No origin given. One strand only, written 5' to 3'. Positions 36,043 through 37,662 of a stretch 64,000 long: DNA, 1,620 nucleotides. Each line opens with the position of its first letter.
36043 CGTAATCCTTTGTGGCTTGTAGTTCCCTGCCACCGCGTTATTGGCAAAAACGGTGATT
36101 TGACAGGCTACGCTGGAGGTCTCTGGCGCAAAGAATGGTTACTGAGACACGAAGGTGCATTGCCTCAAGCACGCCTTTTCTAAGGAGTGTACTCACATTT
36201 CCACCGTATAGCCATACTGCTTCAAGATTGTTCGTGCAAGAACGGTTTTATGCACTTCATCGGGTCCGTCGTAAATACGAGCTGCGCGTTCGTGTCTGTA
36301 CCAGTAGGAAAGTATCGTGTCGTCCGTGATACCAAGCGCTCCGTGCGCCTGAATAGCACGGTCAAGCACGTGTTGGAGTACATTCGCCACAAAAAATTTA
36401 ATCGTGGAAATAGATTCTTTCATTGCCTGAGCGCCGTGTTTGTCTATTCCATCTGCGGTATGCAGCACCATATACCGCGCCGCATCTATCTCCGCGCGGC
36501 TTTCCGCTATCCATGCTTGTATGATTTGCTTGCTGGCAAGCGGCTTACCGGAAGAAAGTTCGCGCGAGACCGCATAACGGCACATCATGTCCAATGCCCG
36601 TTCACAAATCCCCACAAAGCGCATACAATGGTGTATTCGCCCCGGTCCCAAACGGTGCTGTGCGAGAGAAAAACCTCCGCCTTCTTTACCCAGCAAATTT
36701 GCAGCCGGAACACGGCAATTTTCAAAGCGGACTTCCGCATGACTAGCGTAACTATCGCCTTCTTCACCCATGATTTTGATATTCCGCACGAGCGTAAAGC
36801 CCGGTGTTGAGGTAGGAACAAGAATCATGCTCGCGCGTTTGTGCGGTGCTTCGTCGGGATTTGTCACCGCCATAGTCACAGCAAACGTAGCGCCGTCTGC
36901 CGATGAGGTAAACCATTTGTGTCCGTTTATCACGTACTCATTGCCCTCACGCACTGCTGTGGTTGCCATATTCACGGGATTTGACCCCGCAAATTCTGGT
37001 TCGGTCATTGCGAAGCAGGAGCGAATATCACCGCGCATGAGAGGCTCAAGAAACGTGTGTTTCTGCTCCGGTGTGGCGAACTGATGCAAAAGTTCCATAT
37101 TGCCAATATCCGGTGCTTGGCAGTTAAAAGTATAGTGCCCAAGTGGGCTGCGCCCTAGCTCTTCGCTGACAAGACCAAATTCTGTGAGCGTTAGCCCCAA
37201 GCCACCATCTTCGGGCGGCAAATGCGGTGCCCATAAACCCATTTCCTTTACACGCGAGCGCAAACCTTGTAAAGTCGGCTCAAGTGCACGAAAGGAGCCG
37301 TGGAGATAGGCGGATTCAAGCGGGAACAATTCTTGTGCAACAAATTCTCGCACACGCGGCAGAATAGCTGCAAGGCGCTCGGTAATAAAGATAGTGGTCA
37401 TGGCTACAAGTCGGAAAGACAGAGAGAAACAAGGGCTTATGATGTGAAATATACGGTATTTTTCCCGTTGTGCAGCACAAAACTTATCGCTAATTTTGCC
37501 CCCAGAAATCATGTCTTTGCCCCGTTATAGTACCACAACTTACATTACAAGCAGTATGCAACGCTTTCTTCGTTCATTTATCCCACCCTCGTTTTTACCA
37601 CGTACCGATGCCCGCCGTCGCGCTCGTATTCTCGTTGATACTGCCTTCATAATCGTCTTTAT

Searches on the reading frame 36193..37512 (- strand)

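Call 90: search_protein_families(library=pfam, proteins=[window:36193-37512:-], max_evalue=0.00001)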
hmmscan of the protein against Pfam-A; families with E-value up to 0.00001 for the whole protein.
window:36193-37512:- (439 aa): 4 families
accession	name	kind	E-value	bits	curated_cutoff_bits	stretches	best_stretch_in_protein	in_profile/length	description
PF00441.29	Acyl-CoA_dh_1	-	3.3e-35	121.9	22.4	1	278-429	1-149/150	Acyl-CoA dehydrogenase, C-terminal domain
PF02770.24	Acyl-CoA_dh_M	-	4.3e-21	75.3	33.3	1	166-266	1-97/97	Acyl-CoA dehydrogenase, middle domain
PF02771.21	Acyl-CoA_dh_N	-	3.8e-14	53.5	22.9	1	45-162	2-113/113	Acyl-CoA dehydrogenase, N-terminal domain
PF08028.16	Acyl-CoA_dh_2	-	5.7e-14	53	22.7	1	294-414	2-129/134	Acyl-CoA dehydrogenase, C-terminal domain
